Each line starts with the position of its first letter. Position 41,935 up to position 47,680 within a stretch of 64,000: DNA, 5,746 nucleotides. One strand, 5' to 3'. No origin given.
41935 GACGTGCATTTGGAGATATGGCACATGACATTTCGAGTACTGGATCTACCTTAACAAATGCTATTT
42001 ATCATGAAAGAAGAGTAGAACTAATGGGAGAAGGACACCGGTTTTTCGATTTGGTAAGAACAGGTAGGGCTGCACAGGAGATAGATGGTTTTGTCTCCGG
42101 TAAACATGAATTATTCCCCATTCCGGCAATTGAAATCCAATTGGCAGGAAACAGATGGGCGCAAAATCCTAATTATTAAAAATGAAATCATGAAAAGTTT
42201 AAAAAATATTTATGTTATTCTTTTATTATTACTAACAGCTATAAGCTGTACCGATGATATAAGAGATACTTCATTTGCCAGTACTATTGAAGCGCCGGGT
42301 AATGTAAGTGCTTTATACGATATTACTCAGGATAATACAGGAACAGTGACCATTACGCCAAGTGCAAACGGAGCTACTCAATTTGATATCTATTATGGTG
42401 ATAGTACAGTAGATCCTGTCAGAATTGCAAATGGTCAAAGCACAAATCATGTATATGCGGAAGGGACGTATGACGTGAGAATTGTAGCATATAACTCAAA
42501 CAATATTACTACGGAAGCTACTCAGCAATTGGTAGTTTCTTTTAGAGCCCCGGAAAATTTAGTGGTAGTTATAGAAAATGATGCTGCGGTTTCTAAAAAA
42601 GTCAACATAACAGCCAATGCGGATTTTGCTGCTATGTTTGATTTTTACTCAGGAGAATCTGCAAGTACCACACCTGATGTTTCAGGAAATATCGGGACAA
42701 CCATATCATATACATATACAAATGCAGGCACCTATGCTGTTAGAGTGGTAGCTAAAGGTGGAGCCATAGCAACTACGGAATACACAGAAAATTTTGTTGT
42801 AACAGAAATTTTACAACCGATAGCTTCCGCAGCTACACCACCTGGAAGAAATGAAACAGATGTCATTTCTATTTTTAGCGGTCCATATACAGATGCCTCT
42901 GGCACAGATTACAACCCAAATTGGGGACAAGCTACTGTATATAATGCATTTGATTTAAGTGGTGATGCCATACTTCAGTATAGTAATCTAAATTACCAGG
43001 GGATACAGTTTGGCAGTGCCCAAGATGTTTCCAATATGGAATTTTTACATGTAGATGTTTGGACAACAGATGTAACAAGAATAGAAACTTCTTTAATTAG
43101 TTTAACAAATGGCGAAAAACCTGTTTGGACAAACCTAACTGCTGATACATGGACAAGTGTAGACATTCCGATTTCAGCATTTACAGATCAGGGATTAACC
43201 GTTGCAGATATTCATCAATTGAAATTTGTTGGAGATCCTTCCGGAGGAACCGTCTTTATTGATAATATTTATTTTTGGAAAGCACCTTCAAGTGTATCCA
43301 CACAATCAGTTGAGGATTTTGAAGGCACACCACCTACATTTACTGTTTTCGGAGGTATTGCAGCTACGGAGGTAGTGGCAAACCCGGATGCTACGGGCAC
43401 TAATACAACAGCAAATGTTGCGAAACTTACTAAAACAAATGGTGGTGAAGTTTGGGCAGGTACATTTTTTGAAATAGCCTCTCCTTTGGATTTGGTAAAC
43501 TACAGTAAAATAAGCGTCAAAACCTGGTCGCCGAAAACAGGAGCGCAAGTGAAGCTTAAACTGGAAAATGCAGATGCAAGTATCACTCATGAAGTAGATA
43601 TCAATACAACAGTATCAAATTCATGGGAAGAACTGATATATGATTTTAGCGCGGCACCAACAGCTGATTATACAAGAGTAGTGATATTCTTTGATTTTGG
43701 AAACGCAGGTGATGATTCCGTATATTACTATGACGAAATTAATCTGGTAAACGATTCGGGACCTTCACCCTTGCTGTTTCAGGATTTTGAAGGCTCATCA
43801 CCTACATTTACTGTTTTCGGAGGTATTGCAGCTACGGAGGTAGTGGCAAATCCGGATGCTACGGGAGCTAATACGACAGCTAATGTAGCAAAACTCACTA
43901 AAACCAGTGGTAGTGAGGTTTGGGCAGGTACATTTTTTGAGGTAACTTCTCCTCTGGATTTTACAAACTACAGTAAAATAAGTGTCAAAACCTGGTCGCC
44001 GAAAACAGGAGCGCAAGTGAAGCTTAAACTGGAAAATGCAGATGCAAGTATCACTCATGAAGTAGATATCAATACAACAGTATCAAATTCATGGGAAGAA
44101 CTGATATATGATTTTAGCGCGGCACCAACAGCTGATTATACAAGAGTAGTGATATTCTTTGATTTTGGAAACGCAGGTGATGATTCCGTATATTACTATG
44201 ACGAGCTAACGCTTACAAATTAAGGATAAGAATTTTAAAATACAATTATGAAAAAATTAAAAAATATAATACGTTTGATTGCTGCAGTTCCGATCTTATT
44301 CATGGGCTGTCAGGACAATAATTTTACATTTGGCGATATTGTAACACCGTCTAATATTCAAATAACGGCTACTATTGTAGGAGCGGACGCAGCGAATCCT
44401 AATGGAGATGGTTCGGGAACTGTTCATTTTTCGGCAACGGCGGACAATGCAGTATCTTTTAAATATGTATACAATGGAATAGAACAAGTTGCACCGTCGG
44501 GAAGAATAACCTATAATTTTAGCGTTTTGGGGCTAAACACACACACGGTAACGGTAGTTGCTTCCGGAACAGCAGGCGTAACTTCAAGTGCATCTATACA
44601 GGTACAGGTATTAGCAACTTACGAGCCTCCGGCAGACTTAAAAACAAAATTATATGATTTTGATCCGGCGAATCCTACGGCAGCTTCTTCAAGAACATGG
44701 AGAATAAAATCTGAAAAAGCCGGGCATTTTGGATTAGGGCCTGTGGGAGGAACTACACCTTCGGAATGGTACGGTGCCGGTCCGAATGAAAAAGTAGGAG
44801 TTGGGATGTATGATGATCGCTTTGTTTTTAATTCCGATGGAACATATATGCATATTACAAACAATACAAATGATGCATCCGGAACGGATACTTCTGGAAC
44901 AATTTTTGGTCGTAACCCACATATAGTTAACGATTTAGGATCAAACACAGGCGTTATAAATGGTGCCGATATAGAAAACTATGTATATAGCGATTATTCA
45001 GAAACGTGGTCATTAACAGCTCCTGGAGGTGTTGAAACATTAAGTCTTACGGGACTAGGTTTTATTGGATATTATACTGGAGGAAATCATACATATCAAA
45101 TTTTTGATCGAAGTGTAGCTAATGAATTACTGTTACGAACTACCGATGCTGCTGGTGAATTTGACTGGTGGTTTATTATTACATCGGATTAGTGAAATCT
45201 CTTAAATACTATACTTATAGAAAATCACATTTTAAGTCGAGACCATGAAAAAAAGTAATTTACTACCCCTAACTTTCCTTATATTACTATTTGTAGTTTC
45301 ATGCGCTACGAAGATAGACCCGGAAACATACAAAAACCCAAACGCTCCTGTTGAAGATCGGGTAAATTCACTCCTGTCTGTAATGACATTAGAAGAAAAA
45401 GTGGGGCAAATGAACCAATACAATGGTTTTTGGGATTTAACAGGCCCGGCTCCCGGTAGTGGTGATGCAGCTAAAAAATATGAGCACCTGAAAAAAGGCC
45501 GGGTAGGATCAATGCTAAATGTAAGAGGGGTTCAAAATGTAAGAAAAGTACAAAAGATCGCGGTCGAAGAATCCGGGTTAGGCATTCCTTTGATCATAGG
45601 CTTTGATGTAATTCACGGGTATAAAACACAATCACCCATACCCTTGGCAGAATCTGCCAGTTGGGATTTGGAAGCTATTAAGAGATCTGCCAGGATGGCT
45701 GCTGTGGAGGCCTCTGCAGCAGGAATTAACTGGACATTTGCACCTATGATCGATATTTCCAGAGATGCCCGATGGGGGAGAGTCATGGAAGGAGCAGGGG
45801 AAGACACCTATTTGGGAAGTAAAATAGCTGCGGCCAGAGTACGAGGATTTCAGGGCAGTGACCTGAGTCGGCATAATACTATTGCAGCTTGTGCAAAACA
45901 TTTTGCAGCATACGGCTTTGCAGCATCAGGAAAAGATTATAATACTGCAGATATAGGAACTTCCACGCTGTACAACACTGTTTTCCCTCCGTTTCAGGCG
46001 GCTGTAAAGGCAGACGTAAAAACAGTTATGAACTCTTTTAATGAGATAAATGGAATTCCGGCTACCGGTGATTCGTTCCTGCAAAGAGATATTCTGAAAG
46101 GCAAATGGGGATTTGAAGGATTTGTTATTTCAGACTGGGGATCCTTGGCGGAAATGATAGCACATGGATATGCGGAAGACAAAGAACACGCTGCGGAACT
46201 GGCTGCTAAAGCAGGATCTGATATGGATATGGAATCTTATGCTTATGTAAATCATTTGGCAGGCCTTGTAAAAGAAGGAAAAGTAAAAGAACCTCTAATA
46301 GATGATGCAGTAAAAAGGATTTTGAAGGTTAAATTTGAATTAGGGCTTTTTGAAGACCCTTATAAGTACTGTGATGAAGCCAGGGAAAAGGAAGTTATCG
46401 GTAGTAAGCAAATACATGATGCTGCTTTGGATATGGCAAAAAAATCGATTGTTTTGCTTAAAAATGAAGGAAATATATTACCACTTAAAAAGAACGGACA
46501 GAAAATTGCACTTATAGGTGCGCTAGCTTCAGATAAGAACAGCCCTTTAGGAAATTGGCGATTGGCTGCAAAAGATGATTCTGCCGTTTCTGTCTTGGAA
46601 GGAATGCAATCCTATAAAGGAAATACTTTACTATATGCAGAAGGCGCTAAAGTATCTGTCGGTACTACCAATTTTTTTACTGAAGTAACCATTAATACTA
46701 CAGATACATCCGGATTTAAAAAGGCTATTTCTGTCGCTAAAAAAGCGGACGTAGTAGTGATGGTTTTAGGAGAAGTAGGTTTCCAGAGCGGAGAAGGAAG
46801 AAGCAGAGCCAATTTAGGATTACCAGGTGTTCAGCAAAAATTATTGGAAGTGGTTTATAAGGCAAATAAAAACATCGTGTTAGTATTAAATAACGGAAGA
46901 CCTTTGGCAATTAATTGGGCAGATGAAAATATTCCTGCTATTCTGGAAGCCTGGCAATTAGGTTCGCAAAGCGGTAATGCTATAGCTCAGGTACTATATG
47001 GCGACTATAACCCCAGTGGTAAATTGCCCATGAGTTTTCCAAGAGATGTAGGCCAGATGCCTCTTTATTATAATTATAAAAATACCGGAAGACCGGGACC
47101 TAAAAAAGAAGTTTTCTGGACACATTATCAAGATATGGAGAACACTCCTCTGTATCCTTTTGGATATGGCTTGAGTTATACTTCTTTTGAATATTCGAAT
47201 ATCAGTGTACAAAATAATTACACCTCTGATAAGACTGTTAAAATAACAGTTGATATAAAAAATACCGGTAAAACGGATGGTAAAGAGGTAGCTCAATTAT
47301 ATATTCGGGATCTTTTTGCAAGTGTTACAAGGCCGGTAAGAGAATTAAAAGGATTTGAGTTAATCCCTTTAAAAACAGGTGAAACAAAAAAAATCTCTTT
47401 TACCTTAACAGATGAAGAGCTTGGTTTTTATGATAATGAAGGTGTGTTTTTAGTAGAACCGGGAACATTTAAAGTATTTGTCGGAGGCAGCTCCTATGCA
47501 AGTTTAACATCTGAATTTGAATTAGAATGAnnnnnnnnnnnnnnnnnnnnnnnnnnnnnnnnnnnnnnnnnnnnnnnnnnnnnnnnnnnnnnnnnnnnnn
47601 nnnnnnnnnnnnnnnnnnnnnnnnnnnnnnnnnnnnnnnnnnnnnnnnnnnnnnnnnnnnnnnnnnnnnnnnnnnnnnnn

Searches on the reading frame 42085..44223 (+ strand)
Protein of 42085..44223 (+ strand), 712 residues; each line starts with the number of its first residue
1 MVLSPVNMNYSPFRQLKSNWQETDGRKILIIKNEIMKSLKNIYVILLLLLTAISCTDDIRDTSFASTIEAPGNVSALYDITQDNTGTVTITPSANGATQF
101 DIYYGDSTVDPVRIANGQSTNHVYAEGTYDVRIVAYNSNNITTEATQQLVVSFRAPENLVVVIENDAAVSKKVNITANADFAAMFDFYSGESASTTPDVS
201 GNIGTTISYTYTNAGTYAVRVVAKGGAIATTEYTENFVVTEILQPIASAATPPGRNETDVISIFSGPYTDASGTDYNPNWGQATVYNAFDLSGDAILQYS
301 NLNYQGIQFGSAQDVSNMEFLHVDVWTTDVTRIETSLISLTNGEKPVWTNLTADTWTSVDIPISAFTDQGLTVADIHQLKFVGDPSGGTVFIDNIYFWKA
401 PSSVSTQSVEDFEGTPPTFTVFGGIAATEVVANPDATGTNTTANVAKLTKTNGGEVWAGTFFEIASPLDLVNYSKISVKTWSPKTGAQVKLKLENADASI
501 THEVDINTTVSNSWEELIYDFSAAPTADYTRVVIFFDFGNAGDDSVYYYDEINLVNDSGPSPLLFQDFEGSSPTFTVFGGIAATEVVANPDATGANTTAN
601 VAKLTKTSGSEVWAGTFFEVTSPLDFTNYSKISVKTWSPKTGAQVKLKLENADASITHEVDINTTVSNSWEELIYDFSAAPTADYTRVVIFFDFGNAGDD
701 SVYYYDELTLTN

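Call 57: search_protein_families(library=pfam, proteins=[window:42085-44223:+], max_evalue=0.001)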
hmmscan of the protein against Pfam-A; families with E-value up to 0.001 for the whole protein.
window:42085-44223:+ (712 aa): 3 families
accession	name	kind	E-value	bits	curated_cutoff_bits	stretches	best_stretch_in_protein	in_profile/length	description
PF00801.26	PKD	-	0.00012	22.4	23.5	0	181-227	30-69/80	PKD domain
PF18911.6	PKD_4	-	0.00035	21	27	0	92-148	29-82/85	PKD domain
PF11797.14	WxLIP_HBD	-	0.00059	20.2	28.9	0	479-513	35-69/138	WxL Interacting Protein, host binding domain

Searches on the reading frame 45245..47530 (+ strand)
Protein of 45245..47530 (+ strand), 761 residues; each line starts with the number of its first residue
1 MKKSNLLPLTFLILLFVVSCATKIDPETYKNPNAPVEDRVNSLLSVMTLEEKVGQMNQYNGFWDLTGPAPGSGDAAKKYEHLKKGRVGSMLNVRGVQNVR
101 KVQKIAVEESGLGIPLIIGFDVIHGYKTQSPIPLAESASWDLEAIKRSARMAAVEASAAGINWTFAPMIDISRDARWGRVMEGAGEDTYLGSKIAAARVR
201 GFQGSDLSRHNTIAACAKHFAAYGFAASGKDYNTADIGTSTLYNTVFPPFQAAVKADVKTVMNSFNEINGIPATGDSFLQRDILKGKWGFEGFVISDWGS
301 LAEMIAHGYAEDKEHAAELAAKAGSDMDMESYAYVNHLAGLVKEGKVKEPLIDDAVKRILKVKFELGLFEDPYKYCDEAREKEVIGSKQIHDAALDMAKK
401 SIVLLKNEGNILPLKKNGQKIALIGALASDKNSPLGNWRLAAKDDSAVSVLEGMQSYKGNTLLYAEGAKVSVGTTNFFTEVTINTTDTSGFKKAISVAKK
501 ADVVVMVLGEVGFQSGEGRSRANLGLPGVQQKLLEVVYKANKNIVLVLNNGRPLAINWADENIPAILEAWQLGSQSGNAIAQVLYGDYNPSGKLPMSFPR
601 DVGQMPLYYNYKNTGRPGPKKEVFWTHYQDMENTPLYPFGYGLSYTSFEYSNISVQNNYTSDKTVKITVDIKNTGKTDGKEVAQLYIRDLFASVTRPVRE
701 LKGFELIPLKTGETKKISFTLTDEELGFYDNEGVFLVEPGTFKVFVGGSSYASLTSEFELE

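Call 57: search_protein_families(library=pfam, proteins=[window:45245-47530:+], max_evalue=0.001)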
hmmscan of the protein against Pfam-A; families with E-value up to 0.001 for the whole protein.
window:45245-47530:+ (761 aa): 3 families
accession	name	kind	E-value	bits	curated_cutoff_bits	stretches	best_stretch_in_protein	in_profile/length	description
PF00933.27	Glyco_hydro_3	-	2.6e-65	221.4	27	1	48-362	1-316/316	Glycosyl hydrolase family 3 N terminal domain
PF01915.27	Glyco_hydro_3_C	-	1.3e-60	205.3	31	1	402-645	1-200/200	Glycosyl hydrolase family 3 C-terminal domain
PF14310.12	Fn3-like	-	3.8e-23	81.8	25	1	681-750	1-71/71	Fibronectin type III-like domain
